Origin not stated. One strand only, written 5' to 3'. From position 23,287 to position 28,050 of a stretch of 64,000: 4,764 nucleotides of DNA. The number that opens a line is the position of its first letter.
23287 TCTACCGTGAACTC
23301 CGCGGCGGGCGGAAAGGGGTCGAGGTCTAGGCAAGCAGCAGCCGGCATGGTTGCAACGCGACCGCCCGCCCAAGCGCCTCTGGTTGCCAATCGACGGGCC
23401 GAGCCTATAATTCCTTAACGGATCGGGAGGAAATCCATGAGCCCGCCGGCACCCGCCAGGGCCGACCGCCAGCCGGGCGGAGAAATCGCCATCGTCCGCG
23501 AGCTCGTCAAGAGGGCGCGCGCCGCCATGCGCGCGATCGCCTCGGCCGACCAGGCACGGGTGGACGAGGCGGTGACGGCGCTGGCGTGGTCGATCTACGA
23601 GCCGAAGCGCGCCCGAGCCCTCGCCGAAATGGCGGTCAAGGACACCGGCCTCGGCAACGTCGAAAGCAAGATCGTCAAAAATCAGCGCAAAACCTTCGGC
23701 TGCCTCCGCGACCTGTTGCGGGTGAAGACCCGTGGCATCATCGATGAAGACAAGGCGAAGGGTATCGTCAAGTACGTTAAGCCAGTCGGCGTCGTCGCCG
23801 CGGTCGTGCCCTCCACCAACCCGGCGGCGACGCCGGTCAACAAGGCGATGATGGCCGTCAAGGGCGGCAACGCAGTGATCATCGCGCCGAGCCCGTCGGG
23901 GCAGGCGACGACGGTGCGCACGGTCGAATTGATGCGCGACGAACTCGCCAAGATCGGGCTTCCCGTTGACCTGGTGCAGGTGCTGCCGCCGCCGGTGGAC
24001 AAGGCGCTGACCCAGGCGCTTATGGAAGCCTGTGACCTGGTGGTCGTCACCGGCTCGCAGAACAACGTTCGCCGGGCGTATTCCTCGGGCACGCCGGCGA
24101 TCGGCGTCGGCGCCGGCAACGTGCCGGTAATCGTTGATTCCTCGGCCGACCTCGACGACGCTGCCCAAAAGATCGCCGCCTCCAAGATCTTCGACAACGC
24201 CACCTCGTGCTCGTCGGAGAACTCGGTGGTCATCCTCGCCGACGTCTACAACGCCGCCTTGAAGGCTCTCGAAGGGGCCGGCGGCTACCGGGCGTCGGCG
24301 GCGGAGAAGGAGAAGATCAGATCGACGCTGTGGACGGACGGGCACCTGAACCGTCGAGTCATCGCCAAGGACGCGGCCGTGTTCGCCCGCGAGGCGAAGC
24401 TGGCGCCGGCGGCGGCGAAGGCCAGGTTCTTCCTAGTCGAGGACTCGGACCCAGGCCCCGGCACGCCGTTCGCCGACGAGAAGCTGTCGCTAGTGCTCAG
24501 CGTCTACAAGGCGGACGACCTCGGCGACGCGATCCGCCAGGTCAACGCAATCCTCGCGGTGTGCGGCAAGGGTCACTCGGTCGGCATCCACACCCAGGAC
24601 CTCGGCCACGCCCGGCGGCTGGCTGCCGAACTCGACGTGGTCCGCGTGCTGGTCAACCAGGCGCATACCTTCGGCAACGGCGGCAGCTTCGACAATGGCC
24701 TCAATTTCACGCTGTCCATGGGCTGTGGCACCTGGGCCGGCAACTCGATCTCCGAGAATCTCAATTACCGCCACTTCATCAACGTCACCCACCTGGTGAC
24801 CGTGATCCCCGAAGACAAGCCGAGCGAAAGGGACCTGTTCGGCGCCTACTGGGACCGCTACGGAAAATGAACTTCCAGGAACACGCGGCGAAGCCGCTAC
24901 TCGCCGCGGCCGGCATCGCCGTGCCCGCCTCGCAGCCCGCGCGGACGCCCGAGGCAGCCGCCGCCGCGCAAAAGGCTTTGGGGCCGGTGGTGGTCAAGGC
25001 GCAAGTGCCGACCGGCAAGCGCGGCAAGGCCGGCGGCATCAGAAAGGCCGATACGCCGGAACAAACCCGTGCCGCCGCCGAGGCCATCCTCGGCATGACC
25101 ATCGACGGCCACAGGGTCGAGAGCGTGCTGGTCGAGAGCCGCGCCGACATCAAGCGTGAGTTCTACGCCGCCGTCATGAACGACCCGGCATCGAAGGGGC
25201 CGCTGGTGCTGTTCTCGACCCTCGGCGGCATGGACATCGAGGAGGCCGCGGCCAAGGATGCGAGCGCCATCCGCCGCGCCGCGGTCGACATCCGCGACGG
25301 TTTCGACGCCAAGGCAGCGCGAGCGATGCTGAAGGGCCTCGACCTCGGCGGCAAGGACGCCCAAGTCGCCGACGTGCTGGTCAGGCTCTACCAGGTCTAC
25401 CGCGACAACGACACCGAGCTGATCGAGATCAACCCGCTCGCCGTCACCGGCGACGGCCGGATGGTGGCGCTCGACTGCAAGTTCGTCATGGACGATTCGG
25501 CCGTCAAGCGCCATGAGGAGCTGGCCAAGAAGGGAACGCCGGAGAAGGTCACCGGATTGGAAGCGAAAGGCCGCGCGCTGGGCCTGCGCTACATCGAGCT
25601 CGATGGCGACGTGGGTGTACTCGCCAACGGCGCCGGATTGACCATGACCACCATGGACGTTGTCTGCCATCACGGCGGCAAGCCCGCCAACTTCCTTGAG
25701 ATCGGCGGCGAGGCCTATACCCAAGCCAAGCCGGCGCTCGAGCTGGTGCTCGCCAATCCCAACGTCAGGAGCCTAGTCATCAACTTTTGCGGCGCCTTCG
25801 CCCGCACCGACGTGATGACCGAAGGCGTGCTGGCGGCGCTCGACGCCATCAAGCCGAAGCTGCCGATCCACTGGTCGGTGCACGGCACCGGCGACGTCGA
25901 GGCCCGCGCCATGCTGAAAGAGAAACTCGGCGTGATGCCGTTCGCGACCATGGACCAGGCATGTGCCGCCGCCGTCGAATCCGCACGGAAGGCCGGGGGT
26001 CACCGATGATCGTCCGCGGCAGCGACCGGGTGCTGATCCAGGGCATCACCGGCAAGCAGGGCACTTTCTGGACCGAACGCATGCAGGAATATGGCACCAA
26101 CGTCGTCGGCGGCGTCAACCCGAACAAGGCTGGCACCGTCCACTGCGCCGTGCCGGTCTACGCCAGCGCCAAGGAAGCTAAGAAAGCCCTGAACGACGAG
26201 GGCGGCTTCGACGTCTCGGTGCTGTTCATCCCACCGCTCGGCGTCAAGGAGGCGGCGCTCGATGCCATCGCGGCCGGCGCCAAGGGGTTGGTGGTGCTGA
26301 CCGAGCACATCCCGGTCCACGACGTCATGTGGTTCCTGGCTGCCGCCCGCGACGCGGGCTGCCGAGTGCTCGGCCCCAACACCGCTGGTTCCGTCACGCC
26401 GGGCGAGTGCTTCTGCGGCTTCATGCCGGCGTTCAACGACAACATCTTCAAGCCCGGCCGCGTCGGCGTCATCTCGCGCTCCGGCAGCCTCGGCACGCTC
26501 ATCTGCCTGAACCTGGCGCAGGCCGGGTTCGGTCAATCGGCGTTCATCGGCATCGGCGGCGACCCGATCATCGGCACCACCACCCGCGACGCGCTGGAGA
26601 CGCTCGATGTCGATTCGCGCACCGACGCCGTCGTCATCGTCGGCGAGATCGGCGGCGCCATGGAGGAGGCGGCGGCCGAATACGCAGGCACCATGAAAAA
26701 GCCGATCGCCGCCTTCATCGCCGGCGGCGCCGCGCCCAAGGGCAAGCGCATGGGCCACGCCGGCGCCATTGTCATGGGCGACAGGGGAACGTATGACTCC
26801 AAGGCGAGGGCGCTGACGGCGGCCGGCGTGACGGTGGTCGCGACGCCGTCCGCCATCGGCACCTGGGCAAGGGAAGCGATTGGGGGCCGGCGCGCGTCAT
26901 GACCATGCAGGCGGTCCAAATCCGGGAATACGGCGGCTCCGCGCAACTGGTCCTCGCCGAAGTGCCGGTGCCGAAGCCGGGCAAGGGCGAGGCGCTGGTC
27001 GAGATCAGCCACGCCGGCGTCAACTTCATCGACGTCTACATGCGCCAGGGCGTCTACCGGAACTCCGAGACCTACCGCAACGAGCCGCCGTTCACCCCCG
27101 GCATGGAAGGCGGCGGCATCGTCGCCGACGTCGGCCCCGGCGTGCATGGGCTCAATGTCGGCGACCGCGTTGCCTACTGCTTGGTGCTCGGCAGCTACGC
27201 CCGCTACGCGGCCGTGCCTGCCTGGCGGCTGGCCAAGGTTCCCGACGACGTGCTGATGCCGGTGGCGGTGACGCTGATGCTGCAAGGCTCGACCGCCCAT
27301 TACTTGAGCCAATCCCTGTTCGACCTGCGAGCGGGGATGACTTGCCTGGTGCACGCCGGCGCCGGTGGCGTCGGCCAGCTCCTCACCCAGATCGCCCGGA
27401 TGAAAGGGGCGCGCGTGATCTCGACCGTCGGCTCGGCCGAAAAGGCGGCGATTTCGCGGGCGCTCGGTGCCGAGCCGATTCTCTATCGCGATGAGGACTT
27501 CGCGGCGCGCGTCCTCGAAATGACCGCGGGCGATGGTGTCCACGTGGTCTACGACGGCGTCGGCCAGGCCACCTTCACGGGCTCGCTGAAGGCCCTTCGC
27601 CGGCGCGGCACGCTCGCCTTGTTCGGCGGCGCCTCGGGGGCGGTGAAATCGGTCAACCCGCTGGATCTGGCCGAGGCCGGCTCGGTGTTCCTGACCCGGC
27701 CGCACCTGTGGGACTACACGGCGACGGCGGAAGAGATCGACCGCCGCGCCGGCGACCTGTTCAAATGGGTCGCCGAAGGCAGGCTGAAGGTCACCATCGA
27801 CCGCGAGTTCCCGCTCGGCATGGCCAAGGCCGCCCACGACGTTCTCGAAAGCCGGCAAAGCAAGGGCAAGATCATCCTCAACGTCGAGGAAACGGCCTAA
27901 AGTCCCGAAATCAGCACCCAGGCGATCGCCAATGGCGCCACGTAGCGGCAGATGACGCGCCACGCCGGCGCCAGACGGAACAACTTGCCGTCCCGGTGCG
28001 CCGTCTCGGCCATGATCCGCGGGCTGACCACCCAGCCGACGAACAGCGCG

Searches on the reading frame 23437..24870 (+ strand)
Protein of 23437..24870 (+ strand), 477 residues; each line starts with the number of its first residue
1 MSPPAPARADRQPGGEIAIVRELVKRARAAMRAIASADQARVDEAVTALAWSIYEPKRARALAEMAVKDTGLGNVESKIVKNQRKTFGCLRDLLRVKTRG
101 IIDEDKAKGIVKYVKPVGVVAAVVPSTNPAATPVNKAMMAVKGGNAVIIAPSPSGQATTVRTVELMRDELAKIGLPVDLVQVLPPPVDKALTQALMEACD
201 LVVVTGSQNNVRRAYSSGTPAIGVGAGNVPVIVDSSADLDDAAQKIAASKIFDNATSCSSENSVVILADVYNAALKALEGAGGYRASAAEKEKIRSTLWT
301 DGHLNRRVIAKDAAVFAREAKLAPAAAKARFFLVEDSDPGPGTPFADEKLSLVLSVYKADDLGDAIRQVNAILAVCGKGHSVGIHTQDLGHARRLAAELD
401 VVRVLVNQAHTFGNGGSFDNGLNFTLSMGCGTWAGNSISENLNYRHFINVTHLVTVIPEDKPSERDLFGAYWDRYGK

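Call 33: search_protein_families(library=pfam, proteins=[window:23437-24870:+], max_evalue=0.0001)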
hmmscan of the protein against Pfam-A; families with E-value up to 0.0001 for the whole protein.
window:23437-24870:+ (477 aa): 2 families
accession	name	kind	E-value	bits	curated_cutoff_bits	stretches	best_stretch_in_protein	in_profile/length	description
PF00171.27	Aldedh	-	1.4e-29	103.5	23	1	19-278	30-289/461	Aldehyde dehydrogenase family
PF05893.19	LuxC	-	7.5e-06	25.5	21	1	111-266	83-240/401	Acyl-CoA reductase (LuxC)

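Call 51: search_protein_families(library=ncbifam, proteins=[window:23437-24870:+], max_evalue=0.00001)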
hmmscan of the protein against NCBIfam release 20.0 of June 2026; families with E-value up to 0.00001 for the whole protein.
window:23437-24870:+ (477 aa): 36 families (the best 25 are shown)
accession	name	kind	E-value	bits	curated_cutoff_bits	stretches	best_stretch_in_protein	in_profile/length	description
NF047625.1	AcylSulfactDhSauS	equivalog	4.9e-235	780.6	600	1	18-477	4-464/464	acylating sulfoacetaldehyde dehydrogenase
NF010378.0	PRK13805.1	equivalog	2.1e-107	360.1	951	1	18-452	14-448/872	bifunctional acetaldehyde-CoA/alcohol dehydrogenase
TIGR02518.1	EutH_ACDH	equivalog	3.3e-94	316.5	620.1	1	17-457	7-445/488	acetaldehyde dehydrogenase (acetylating)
NF011927.0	PRK15398.1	subfamily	6.6e-57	193.2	403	1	18-427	36-437/465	aldehyde dehydrogenase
NF001221.0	PRK00197.1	equivalog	2.4e-21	76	289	1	110-424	110-385/418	glutamate-5-semialdehyde dehydrogenase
TIGR00407.1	proA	equivalog_domain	1.9e-20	73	317.45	1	103-427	90-379/398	glutamate-5-semialdehyde dehydrogenase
NF006916.0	PRK09407.1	equivalog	3.8e-17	62.1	521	1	111-276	151-315/526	succinic semialdehyde dehydrogenase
NF040648.1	lactal_redase_Meth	equivalog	2.8e-13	49.7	650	1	24-272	39-288/463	lactaldehyde dehydrogenase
TIGR01804.1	BADH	equivalog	5e-13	48.3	668.6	1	21-276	38-294/467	betaine-aldehyde dehydrogenase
NF047626.1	SulfactDhSafD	equivalog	3.7e-12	46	700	1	24-274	32-281/454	sulfoacetaldehyde dehydrogenase SafD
NF052305.1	DioxValDhHalo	equivalog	7.1e-12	45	750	1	111-278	136-304/483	2,5-dioxovalerate dehydrogenase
NF010000.0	PRK13473.1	subfamily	7.8e-12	44.6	615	1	21-409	42-435/475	aminobutyraldehyde dehydrogenase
TIGR01780.1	SSADH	subfamily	3.7e-11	42.6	646.35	1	95-278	96-280/448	succinate-semialdehyde dehydrogenase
NF042993.1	AlphKGSA_gudD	equivalog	6.8e-11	41.6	770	1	112-274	136-299/481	alpha-ketoglutaric semialdehyde dehydrogenase GucD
TIGR01722.1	MMSDH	subfamily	6.8e-11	41.5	448.5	1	110-270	130-290/477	CoA-acylating methylmalonate-semialdehyde dehydrogenase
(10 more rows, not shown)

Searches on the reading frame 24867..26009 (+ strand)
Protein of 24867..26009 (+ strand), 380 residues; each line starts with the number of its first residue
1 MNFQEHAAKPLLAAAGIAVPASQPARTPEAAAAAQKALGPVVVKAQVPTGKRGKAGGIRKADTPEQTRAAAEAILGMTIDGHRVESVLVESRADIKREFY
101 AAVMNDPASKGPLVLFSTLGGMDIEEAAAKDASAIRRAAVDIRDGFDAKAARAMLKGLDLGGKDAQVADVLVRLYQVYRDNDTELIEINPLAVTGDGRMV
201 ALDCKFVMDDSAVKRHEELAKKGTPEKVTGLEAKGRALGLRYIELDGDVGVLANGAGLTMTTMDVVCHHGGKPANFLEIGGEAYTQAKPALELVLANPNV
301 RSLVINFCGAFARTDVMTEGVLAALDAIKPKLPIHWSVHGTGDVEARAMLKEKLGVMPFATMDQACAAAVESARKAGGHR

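Call 33: search_protein_families(library=pfam, proteins=[window:24867-26009:+], max_evalue=0.0001)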
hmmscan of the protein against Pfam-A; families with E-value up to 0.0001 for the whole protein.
window:24867-26009:+ (380 aa): 4 families
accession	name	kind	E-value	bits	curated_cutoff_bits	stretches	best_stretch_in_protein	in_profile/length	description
PF08442.15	ATP-grasp_2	-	1.4e-51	175.4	29.5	1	2-192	1-201/202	ATP-grasp domain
PF13549.11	ATP-grasp_5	-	9.9e-19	68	27.6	1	4-206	11-219/221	ATP-grasp domain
PF00549.24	Ligase_CoA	-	5.1e-15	56.2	24.5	1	253-368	2-124/128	CoA-ligase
PF24948.1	Citrate_synth_N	-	1.7e-14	54.2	83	1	40-212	53-224/232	ATP-citrate synthase ATP-grasp domain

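Call 51: search_protein_families(library=ncbifam, proteins=[window:24867-26009:+], max_evalue=0.00001)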
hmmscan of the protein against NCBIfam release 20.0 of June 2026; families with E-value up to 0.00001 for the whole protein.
window:24867-26009:+ (380 aa): 4 families
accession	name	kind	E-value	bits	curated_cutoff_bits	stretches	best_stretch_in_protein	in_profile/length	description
NF001913.0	PRK00696.1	equivalog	4e-104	348.7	370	1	1-375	1-387/388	ADP-forming succinate--CoA ligase subunit beta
TIGR01016.1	sucCoAbeta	subfamily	6.1e-95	318.4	375.55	1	1-373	1-385/386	succinate-CoA ligase subunit beta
NF010647.0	PRK14046.1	equivalog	1.1e-73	248.6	604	1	1-376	1-388/392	malate--CoA ligase subunit beta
NF045493.1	HydDutCoALig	equivalog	5.6e-06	25.2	1300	0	2-199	484-688/698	4-hydroxybutyrate--CoA ligase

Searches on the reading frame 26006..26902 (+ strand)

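Call 33: search_protein_families(library=pfam, proteins=[window:26006-26902:+], max_evalue=0.0001)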
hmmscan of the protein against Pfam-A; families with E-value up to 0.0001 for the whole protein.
window:26006-26902:+ (298 aa): 4 families
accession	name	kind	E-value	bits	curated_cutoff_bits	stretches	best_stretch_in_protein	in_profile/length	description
PF02629.25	CoA_binding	-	1.6e-21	77.3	22.3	1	8-101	5-97/97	CoA binding domain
PF00549.24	Ligase_CoA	-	3.6e-14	53.4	24.5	1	157-275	2-127/128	CoA-ligase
PF13607.11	Succ_CoA_lig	-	1.4e-09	38.2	27.4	1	150-282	1-129/138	Succinyl-CoA ligase like flavodoxin domain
PF13380.12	CoA_binding_2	-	4e-05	24.5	22.8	0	16-128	13-112/116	CoA binding domain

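Call 51: search_protein_families(library=ncbifam, proteins=[window:26006-26902:+], max_evalue=0.00001)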
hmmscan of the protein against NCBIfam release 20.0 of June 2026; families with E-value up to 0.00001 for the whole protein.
window:26006-26902:+ (298 aa): 5 families
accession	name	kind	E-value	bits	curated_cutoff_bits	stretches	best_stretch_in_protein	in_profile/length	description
TIGR01019.1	sucCoAalpha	subfamily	1.3e-96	323.4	353.2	1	5-290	5-284/286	succinate--CoA ligase subunit alpha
NF004230.0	PRK05678.1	equivalog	3.2e-96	322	336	1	5-292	7-288/291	succinate--CoA ligase subunit alpha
TIGR02717.1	AcCoA-syn-alpha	equivalog_domain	3.3e-18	65.6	567.15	1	25-282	29-278/447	acetate--CoA ligase alpha subunit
NF045494.1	AcCoALig_Archglob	equivalog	5.9e-13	48.1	1200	1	35-281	257-491/665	acetate--CoA ligase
NF004760.0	PRK06091.1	subfamily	2.6e-07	29.5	433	1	83-240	133-288/555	acyl-CoA synthetase FdrA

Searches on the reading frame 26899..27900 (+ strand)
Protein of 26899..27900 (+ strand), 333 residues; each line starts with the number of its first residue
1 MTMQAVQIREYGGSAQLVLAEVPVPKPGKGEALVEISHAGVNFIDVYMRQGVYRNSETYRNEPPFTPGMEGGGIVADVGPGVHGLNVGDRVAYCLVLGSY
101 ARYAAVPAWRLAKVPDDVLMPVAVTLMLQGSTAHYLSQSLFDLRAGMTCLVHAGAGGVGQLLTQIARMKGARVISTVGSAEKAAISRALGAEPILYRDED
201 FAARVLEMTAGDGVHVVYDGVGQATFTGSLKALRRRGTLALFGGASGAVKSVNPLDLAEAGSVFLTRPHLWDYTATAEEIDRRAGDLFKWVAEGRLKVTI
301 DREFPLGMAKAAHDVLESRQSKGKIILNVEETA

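Call 51: search_protein_families(library=ncbifam, proteins=[window:26899-27900:+], max_evalue=0.00001)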
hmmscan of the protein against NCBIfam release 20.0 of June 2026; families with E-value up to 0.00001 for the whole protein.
window:26899-27900:+ (333 aa): 22 families
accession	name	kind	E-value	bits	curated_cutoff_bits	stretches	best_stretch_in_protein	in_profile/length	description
NF008024.0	PRK10754.1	subfamily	2.8e-74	250.1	348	1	5-327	4-325/327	NADPH:quinone reductase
TIGR02824.1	quinone_pig3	subfamily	1.7e-58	198.2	296.8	1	3-329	1-325/325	putative NAD(P)H quinone oxidoreductase, PIG3 family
NF041183.1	Pks2_ls1_myc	equivalog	3.8e-30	103.6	2400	1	6-332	1409-1732/2086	sulfolipid-1 biosynthesis phthioceranic/hydroxyphthioceranic acid synthase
NF010344.0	PRK13771.1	subfamily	7.2e-28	97.5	349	2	97-329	115-333/334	putative alcohol dehydrogenase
TIGR01751.1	crot-CoA-red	equivalog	2.6e-27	95.6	378.55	2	97-199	139-243/398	crotonyl-CoA carboxylase/reductase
NF041172.1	AcrlCoa_red_Thmprot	equivalog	1.1e-22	80.4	500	1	98-328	116-333/334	acryloyl-CoA reductase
TIGR02817.1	adh_fam_1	subfamily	7.2e-22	78.3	284.05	1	16-328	16-334/336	zinc-binding alcohol dehydrogenase family protein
NF058644.1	CurcmRedCuraProt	equivalog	8.8e-20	71.1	440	1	16-331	17-335/336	NADPH-dependent curcumin/dihydrocurcumin reductase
TIGR00692.1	tdh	equivalog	2.2e-18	66.4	458.35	2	16-92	10-84/340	L-threonine 3-dehydrogenase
NF006940.0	PRK09422.1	equivalog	1.2e-16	60.6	344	2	96-241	113-258/338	alcohol dehydrogenase AdhP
NF003808.0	PRK05396.1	equivalog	1.7e-16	60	380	1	98-245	119-265/341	L-threonine 3-dehydrogenase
TIGR03989.1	Rxyl_3153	subfamily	2.4e-16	60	440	2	16-93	13-85/370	NDMA-dependent alcohol dehydrogenase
TIGR02823.1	oxido_YhdH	subfamily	3.6e-16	58.9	297.25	1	5-248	2-247/324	acrylyl-CoA reductase family protein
TIGR02825.1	B4_12hDH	equivalog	5.5e-15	55.6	579.85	1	113-298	107-297/327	leukotriene B4 12-hydroxydehydrogenase/15-oxo-prostaglandin 13-reductase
TIGR03451.1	mycoS_dep_FDH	equivalog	4.2e-14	52.1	512.9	1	15-92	12-83/358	S-(hydroxymethyl)mycothiol dehydrogenase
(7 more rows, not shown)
